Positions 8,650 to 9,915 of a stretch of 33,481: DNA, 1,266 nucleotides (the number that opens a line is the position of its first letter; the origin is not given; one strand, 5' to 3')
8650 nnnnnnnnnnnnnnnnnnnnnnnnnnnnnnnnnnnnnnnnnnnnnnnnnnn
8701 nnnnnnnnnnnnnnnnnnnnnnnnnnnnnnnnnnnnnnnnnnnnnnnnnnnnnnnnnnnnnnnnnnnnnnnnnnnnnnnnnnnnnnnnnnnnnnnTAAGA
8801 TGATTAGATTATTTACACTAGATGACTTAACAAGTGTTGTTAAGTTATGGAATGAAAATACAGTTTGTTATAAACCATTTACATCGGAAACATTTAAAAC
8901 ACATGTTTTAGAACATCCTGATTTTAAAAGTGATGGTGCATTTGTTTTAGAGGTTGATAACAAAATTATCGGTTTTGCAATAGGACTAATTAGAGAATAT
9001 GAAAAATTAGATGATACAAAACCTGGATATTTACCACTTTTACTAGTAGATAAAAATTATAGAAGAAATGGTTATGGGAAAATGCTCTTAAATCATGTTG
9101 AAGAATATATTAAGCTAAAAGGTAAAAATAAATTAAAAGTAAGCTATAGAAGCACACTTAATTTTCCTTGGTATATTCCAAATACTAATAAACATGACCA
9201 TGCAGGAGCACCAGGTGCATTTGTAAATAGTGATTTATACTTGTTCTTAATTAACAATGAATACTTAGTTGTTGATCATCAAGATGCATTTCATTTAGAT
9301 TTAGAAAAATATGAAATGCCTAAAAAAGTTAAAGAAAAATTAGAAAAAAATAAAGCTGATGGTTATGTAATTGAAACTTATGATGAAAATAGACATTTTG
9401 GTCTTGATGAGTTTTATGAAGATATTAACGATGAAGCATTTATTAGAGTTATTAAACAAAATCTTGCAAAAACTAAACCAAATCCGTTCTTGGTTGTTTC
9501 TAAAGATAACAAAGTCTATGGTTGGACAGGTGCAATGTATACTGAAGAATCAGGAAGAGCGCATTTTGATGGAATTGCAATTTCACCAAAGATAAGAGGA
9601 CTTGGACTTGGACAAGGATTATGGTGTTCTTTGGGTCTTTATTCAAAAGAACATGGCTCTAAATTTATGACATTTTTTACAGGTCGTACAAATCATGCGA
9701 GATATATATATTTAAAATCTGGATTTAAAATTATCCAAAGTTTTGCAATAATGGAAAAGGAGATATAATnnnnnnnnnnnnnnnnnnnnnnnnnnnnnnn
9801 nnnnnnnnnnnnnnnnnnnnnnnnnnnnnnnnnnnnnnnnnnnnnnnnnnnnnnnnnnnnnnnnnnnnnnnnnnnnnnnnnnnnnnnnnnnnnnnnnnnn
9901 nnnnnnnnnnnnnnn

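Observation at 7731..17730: Three paralogous GHL10 (ex-DUF187) proteins embedded with amino-sugar and D-amino-acid-peptide processing enzymes: a candidate muropeptide or glycopeptide salvage pathway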

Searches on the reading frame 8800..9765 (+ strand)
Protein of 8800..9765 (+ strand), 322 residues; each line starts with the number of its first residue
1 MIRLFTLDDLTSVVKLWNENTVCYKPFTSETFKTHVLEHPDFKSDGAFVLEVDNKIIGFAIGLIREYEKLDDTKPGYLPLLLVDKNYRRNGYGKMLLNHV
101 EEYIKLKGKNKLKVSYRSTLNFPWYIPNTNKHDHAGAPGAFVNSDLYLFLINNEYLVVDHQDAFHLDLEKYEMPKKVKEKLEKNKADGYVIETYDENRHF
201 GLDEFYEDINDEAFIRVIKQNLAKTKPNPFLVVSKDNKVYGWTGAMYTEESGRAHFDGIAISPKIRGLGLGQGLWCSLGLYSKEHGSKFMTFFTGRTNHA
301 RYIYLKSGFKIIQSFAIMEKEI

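Call 4: search_protein_families(library=pfam, proteins=[window:8800-9765:+], max_evalue=0.01)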
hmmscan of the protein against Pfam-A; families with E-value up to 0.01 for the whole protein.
window:8800-9765:+ (322 aa): 5 families
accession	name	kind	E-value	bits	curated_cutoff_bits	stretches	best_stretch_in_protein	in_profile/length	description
PF00583.31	Acetyltransf_1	-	2.1e-21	76.8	20.7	2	23-113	11-97/116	Acetyltransferase (GNAT) family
PF13508.13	Acetyltransf_7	-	7.2e-18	65.2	27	2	46-110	4-60/84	Acetyltransferase (GNAT) domain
PF13673.13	Acetyltransf_10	-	1.3e-16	61.1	23.6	2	201-312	9-110/128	Acetyltransferase (GNAT) domain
PF08445.16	FR47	-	0.00014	22.2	22.1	0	75-110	21-56/86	FR47-like protein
PF13302.13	Acetyltransf_3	-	0.0043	18.2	25.4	0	2-106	4-111/138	Acetyltransferase (GNAT) domain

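Call 6: search_protein_families(library=ncbifam, proteins=[window:8800-9765:+], max_evalue=0.01)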
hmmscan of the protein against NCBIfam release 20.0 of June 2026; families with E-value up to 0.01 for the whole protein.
window:8800-9765:+ (322 aa): 13 families
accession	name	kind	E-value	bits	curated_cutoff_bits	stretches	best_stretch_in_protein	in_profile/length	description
TIGR01575.1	rimI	equivalog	3.8e-12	46.5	86.4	2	217-313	22-116/132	ribosomal protein S18-alanine N-acetyltransferase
NF043067.1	AAC_6p_group_E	equivalog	1.6e-08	34.5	140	1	14-111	14-106/140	aminoglycoside 6'-N-acetyltransferase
NF002959.0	PRK03624.1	equivalog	9.5e-08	31.9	124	1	2-116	9-113/147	GNAT family acetyltransferase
NF003641.0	PRK05279.1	equivalog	1.9e-07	30.3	344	1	228-310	334-413/441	amino-acid N-acetyltransferase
NF000115.2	AAC_6p_Iad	exception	3e-06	27.4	275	1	46-110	43-109/144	aminoglycoside N-acetyltransferase AAC(6')-Iad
NF040503.1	resist_ArsN1a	equivalog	9.5e-06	25.4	170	1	218-311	37-135/159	arsinothricin resistance N-acetyltransferase ArsN1 family A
NF033078.2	AAC_6p_Ia_fam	equivalog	1.4e-05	25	265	0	48-108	54-108/181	AAC(6')-Ia family aminoglycoside 6'-N-acetyltransferase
NF007853.0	PRK10562.1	equivalog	4.8e-05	23.6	125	1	1-102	1-95/146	N-acetyltransferase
NF000486.1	AAC_6p_Ip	exception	0.00017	21.6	390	0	48-109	35-90/173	aminoglycoside 6'-N-acetyltransferase AAC(6')-Ip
NF040501.1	resist_ArsN2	equivalog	0.0017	18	125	0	222-312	19-104/133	arsenic resistance N-acetyltransferase ArsN2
NF007025.1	PRK09491.1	equivalog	0.0026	17.7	173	0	26-115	25-102/145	ribosomal protein S18-alanine N-acetyltransferase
TIGR01890.1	N-Ac-Glu-synth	equivalog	0.0043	16.1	202.85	0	228-310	322-401/429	amino-acid N-acetyltransferase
NF008212.0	PRK10975.1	equivalog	0.0056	16.5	219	0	78-115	166-203/232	dTDP-4-amino-4,6-dideoxy-D-galactose acyltransferase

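Call 26: search_solved_structures(query=window:8800-9765:+, max_evalue=0.001)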
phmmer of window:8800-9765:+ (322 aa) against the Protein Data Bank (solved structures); distinct sequences matched with E-value up to 0.001: 4.
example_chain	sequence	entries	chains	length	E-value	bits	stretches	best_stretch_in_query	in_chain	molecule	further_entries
5kgh_A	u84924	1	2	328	2.3e-08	37.1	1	9-119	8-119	Predicted acetyltransferase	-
5kf1_A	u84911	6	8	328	3e-08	36.7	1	9-119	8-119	Predicted acetyltransferase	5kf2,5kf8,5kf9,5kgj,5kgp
5kga_A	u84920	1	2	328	3.5e-08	36.5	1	9-119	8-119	Predicted acetyltransferase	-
7ypu_A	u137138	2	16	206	0.00015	24.5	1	230-310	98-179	Acetyltransferase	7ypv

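Call 54: search_solved_structures(query=A2, max_evalue=0.001, show_alignments=1)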
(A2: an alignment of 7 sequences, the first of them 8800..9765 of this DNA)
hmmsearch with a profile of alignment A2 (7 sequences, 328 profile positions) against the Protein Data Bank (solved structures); distinct sequences matched with E-value up to 0.001: 33.
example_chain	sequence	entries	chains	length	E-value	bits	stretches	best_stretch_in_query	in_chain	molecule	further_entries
5kga_A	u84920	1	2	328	4.4e-13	52.5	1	9-118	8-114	Predicted acetyltransferase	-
5kgh_A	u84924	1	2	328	1.2e-12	51.1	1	9-296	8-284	Predicted acetyltransferase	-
5kf1_A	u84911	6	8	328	1.5e-12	50.8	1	9-117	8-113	Predicted acetyltransferase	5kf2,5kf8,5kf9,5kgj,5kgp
1z4e_A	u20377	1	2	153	1.2e-07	34.7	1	227-317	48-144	transcriptional regulator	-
3pp9_A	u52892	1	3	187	3.9e-07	32.9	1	223-317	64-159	Putative streptothricin acetyltransferase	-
7mx2_A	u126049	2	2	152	9e-07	31.8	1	48-115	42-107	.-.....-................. 30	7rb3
5u08_A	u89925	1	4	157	1.8e-06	30.8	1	33-118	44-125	aminoglycoside acetyltransferase meta-AAC0020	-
5f46_A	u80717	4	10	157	1.8e-06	30.7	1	33-118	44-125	aminoglycoside acetyltransferase meta-AAC0020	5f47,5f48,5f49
3jvn_A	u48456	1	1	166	2.2e-06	30.5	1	14-119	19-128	Acetyltransferase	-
7wx5_A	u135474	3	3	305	3.4e-06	29.9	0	46-130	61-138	N-acetyltransferase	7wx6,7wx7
7l1k_A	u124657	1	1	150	8.8e-06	28.5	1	1-118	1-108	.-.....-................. 30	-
3t9y_A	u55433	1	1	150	2.5e-05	27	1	209-314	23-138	Acetyltransferase, GNAT family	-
6yug_A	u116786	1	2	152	3.5e-05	26.5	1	4-301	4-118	Diamine acetyltransferase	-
6wqb_A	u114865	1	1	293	4.5e-05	26.2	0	36-132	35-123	N-terminal acetyltransferase, GNAT family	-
6wqc_A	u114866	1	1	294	4.6e-05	26.1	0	36-132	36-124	N-terminal acetyltransferase, GNAT family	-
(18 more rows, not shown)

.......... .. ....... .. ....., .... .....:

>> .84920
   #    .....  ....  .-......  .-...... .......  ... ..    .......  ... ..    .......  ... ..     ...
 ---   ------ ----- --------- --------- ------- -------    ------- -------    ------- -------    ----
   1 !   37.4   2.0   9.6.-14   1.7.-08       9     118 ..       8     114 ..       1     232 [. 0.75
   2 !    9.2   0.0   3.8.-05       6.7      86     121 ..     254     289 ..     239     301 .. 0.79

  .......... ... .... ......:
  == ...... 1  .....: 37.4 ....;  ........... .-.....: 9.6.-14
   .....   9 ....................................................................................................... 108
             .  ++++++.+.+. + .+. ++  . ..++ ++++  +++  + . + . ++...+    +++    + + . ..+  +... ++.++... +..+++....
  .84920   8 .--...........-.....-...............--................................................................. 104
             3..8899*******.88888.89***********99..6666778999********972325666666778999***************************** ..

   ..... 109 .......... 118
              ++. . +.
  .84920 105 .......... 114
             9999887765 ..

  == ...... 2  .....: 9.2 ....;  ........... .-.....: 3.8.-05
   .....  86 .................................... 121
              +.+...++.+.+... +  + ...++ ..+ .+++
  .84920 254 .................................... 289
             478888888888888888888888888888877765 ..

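Call 59: find_homologous_proteins(query=window:8800-9765:+, max_evalue=0.00001)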
Query window:8800-9765:+ (322 aa): 288 proteins with E <= 0.00001 among 1593 candidates; the best 120 are listed.
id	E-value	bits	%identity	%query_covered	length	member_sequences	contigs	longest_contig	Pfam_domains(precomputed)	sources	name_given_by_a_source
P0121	8.6e-198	674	90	100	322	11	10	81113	PF13673.14,PF13508.14,PF08445.17,PF00583.32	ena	-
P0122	1.3e-171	588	79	100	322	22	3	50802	PF13673.14,PF13302.14,PF13508.14,PF00583.32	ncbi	-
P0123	1.3e-169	582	78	100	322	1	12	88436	PF13673.14,PF13302.14,PF13508.14,PF08445.17,PF00583.32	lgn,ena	-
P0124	2.4e-168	578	79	97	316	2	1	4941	PF13673.14,PF13302.14,PF13508.14,PF08445.17,PF00583.32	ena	-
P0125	7.8e-168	576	76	100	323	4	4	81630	PF13673.14,PF13302.14,PF13508.14,PF08445.17,PF14542.13,PF00583.32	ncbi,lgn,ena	-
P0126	1.3e-166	572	77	100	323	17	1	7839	PF13673.14,PF13302.14,PF13508.14,PF08445.17,PF00583.32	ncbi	-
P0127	6.6e-164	563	77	100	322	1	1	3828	PF13673.14,PF13508.14,PF00583.32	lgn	-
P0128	2.3e-163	561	75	100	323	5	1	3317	PF13673.14,PF13508.14,PF08445.17,PF00583.32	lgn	-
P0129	6.3e-149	514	69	100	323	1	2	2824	PF13673.14,PF13302.14,PF13508.14,PF13527.14,PF00583.32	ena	-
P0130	3.9e-148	511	70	100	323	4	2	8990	PF13673.14,PF13508.14,PF13527.14,PF00583.32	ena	-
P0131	4.2e-148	511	69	99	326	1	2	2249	PF13673.14,PF13508.14,PF08445.17,PF00583.32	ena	-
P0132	2.2e-147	509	68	99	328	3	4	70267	PF13673.14,PF13508.14,PF13527.14,PF00583.32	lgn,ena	-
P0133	1.1e-145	503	69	100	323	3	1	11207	PF13673.14,PF13508.14,PF13527.14,PF00583.32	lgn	-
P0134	1.3e-135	470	64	99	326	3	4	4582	PF13673.14,PF13508.14,PF00583.32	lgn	-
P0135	7.7e-135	468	61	98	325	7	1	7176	PF13673.14,PF13508.14,PF13527.14,PF00583.32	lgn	-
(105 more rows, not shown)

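Call 68: predict_structure(alignment_id=A3)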
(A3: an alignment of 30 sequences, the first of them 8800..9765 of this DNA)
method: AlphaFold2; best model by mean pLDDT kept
length: 322 residues; sequences in the alignment: 30
mean_pLDDT: 94.3   pTM: 0.85
mean pLDDT of the five models: 94.3, 94.0, 93.6, 93.0, 92.9
residues with pLDDT >= 90: 287; 70-90: 35; 50-70: 0; < 50: 0
segments of 3 or more residues with pLDDT < 50: none
pLDDT, mean of each block of 10 residues (from residue 1): 97 97 93 95 96 96 92 95 95 98 97 86 92 92 95 97 94 94 96 97 95 91 95 98 94 92 92 94 97 88 89 96 96
secondary structure, 60 per line:
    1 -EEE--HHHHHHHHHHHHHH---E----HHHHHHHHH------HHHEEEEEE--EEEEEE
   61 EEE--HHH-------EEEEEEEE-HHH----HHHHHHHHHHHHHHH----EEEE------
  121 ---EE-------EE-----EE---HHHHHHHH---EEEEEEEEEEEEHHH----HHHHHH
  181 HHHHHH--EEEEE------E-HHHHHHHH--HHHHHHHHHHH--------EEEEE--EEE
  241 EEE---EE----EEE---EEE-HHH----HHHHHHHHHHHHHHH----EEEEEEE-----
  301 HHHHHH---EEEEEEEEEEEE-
elements in order: E2-4 H7-20 H29-37 E47-52 E55-63 E76-83 H92-106 E111-114 H145-152 E156-167 H175-186 E189-193 H202-209 H212-222 E231-235 E238-243 E253-255 E259-261 H270-284 E289-295 H301-306 E310-321

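Call 71: fold_search(model_id=the predicted structure, library=pdb)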
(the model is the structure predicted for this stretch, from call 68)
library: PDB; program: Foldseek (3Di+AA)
matches with E <= 10: 1221; with E <= 0.001: 594
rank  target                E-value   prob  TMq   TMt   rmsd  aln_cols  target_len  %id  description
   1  5kf1_A                2.7e-18  1.00  0.67  0.68   5.8       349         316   21  X-ray structure of a glucosamine N-Acetyltransferase from Clostridium acetobutylicum, apo form, pH 5 (released 2016-07-06)
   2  5kgh_B                5.0e-18  1.00  0.68  0.69   5.7       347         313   21  X-ray structure of a glucosamine N-Acetyltransferase from Clostridium acetobutylicum, mutant Y297F (released 2016-07-06)
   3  5kgh_A                5.0e-18  1.00  0.67  0.68   5.9       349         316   20  X-ray structure of a glucosamine N-Acetyltransferase from Clostridium acetobutylicum, mutant Y297F (released 2016-07-06)
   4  5kf1_B                8.2e-18  1.00  0.67  0.69   5.7       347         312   21  X-ray structure of a glucosamine N-Acetyltransferase from Clostridium acetobutylicum, apo form, pH 5 (released 2016-07-06)
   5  5kga_A                2.8e-17  1.00  0.67  0.68   5.8       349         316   21  X-ray structure of a glucosamine N-Acetyltransferase from Clostridium acetobutylicum, mutant D287N, in complex with N- (released 2016-07-06)
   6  5kf2                  3.5e-17  1.00  0.66  0.67   5.7       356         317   20  X-ray structure of a glucosamine N-Acetyltransferase from Clostridium acetobutylicum, apo form, pH 8 (released 2016-07-06)
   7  4zm6_A                5.1e-17  1.00  0.68  0.29   5.4       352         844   16  A unique GCN5-related glucosamine N-acetyltransferase region exist in the fungal multi-domain GH3 beta-N-acetylglucosa (released 2015-12-09)
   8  6wqb                  2.0e-15  1.00  0.60  0.65   5.6       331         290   17  Crystal structure of VipF from Legionella hackeliae in complex with acetyl-CoA (released 2021-11-10)
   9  6wqc                  6.8e-15  1.00  0.61  0.66   5.5       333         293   16  Crystal structure of VipF from Legionella hackeliae in complex with CoA (released 2021-11-10)
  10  3tt2                  1.7e-14  1.00  0.60  0.61   5.8       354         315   14  Crystal Structure of GCN5-related N-Acetyltransferase from Sphaerobacter thermophilus (released 2011-10-05)
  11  7q3a_A                1.1e-13  1.00  0.56  0.54   7.7       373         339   12  Crystal structure of MAB_4324 a tandem repeat GNAT from Mycobacterium abscessus (released 2022-05-04)
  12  2wpx_A                1.2e-13  1.00  0.60  0.59   7.6       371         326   13  Tandem GNAT protein from the clavulanic acid biosynthesis pathway (with AcCoA) (released 2009-12-29)
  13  2wpw_B                2.5e-13  1.00  0.59  0.58   7.3       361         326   13  Tandem GNAT protein from the clavulanic acid biosynthesis pathway (without AcCoA) (released 2009-12-29)
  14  2wpw_A                3.8e-13  1.00  0.58  0.58   7.1       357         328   13  Tandem GNAT protein from the clavulanic acid biosynthesis pathway (without AcCoA) (released 2009-12-29)
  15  7wx7                  4.6e-13  1.00  0.57  0.63   6.2       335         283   16  complex of a legionella acetyltransferase VipF and COA/ACO (released 2023-02-22)
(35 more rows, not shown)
